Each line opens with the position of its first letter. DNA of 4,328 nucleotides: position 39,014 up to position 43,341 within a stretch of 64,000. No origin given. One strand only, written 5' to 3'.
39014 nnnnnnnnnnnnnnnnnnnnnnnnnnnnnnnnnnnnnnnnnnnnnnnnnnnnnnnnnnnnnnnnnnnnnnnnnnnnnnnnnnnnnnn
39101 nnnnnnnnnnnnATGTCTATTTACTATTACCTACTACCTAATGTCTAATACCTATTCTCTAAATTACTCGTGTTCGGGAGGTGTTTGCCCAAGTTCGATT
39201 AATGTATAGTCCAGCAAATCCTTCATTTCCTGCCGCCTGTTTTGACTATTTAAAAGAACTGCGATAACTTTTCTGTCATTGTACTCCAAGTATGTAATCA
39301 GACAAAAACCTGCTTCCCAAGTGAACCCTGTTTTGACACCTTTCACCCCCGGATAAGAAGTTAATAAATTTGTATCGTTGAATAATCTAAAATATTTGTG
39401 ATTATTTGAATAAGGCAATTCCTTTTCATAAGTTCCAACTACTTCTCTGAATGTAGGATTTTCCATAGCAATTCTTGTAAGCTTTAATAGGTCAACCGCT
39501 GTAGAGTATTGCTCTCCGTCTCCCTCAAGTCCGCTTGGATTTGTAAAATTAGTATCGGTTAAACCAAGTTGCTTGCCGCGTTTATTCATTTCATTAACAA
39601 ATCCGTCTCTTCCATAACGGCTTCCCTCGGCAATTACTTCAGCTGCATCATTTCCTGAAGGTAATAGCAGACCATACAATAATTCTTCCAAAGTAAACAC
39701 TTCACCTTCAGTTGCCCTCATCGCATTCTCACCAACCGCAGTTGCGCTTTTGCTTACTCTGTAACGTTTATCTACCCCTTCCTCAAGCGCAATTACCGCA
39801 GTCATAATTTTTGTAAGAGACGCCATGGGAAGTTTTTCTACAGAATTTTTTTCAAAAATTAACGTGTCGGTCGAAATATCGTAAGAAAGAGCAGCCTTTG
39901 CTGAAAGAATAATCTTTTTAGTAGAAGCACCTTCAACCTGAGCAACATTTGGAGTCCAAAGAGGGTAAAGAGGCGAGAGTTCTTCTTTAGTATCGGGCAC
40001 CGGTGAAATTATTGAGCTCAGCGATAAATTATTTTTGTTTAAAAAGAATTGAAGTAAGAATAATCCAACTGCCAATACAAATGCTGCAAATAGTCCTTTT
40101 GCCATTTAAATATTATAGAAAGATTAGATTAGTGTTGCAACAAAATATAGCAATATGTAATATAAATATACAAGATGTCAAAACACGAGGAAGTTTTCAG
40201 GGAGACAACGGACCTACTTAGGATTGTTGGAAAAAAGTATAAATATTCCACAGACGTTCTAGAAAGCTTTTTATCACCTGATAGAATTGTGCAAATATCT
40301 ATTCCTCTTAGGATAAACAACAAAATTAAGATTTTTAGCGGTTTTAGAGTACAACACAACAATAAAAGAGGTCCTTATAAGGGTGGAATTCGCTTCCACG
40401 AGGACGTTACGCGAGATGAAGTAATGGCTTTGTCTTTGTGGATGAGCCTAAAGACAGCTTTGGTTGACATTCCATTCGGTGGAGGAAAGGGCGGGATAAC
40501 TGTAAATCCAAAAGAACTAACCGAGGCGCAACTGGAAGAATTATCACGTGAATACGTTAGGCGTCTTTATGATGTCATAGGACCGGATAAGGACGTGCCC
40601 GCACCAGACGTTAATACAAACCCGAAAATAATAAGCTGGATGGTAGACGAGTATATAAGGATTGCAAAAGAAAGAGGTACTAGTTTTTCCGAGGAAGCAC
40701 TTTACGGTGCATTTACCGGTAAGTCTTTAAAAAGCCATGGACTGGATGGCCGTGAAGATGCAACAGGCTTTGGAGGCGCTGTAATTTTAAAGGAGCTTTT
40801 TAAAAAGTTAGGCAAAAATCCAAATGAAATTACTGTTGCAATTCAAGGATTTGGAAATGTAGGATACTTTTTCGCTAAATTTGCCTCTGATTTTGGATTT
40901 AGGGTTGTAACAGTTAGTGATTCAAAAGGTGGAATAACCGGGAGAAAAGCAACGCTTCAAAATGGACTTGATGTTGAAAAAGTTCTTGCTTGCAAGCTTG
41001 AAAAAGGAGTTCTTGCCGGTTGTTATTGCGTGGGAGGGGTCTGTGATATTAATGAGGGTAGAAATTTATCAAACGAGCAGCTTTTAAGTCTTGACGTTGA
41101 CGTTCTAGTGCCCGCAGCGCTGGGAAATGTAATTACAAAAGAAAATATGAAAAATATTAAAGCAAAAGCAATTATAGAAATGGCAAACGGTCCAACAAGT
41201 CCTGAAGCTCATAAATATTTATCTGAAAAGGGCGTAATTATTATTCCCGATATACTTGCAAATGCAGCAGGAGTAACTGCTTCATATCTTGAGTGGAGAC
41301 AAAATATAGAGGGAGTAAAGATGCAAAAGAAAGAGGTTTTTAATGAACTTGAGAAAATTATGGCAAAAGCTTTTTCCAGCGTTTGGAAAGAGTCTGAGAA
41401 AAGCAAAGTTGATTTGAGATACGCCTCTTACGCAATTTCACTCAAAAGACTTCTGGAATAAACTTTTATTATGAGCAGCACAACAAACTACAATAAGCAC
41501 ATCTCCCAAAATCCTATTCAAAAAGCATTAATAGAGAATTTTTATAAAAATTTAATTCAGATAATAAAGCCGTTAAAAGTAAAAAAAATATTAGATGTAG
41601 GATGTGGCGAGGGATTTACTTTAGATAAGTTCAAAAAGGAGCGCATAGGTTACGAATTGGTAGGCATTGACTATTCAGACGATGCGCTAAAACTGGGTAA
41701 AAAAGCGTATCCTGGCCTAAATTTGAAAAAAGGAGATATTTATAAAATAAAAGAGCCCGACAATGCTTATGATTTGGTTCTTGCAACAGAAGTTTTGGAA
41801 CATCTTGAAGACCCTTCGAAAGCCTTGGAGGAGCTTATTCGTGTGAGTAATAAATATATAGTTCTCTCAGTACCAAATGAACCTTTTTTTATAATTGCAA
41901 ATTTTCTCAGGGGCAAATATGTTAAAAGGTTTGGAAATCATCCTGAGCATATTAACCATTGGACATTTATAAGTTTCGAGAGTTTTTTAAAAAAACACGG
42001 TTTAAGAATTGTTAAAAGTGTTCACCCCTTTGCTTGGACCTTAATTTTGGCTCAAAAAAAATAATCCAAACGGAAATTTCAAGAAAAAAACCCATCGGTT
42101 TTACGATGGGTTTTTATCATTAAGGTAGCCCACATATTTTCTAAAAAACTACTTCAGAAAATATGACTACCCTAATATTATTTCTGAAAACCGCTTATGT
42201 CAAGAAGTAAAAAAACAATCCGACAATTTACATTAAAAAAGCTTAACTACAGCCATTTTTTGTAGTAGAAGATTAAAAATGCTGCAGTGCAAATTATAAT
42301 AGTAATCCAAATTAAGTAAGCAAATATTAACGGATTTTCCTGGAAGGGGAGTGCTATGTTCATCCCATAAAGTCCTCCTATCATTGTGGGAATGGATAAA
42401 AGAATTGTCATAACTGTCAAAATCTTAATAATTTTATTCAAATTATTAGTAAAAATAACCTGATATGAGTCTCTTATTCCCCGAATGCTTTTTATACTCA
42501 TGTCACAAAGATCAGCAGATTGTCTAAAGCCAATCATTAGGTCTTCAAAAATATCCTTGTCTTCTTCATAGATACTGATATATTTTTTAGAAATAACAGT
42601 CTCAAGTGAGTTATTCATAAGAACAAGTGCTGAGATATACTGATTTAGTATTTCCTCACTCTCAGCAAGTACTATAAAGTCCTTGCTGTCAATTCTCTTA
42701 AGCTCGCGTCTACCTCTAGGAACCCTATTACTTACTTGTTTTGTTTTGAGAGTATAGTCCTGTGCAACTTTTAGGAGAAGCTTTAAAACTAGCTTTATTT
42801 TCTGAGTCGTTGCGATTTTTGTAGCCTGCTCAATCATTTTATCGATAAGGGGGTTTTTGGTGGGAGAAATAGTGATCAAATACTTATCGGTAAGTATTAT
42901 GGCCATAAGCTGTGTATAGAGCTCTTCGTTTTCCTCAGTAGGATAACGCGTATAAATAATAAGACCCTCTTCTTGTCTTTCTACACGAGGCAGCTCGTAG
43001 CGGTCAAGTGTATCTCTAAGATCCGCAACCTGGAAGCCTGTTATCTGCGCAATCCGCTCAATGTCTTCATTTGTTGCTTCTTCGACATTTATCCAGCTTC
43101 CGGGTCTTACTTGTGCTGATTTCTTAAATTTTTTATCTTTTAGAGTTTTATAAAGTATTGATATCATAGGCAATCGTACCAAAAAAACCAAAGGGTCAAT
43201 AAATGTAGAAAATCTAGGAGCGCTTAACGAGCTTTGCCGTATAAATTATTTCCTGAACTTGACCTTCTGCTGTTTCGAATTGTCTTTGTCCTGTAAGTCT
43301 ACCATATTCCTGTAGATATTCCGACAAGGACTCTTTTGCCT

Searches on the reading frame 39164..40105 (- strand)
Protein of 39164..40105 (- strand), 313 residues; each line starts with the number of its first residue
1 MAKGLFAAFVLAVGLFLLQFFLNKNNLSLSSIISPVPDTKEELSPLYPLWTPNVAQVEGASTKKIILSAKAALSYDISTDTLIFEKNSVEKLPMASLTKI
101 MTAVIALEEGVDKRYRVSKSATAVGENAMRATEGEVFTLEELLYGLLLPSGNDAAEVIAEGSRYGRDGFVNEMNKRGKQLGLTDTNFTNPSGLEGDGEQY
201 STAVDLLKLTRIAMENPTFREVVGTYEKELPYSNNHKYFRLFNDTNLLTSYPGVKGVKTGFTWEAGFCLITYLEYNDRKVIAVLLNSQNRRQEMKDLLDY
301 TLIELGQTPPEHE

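Call 58: search_protein_families(library=pfam, proteins=[window:39164-40105:-], max_evalue=0.0001)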
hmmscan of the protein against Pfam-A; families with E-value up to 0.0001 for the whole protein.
window:39164-40105:- (313 aa): 2 families
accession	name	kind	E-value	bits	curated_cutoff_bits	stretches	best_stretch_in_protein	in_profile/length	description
PF00768.25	Peptidase_S11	-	1.6e-44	152.6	27.6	1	66-288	9-238/239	D-alanyl-D-alanine carboxypeptidase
PF13354.11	Beta-lactamase2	-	3.7e-06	26.9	22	1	76-209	6-142/214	Beta-lactamase enzyme family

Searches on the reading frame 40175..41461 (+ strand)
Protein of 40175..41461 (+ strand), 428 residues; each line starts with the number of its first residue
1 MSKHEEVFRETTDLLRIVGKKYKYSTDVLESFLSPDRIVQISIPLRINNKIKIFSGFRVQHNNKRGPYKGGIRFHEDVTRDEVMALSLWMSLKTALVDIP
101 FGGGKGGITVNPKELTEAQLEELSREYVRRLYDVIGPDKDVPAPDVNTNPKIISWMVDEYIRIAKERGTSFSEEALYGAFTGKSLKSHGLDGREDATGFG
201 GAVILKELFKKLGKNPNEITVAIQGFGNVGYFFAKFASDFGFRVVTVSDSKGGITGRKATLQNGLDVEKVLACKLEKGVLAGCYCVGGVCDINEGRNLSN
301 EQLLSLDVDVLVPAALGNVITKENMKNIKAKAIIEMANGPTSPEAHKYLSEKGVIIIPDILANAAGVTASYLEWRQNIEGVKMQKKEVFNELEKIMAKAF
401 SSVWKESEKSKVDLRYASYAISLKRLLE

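Call 58: search_protein_families(library=pfam, proteins=[window:40175-41461:+], max_evalue=0.0001)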
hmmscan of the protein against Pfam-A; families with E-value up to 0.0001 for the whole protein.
window:40175-41461:+ (428 aa): 2 families
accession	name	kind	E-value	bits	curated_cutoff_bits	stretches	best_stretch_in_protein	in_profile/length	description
PF00208.27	ELFV_dehydrog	-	4e-64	217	23.4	1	189-427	2-234/241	Glutamate/Leucine/Phenylalanine/Valine dehydrogenase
PF02812.23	ELFV_dehydrog_N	-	1.2e-51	174.2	25.3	1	35-160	1-127/129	Glu/Leu/Phe/Val dehydrogenase, dimerisation domain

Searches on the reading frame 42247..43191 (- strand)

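Call 58: search_protein_families(library=pfam, proteins=[window:42247-43191:-], max_evalue=0.0001)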
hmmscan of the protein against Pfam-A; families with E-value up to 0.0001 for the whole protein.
window:42247-43191:- (314 aa): 1 family
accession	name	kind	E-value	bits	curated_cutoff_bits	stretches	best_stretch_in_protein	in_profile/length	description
PF01544.23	CorA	-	4.1e-42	144.9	27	1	32-311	5-291/292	CorA-like Mg2+ transporter protein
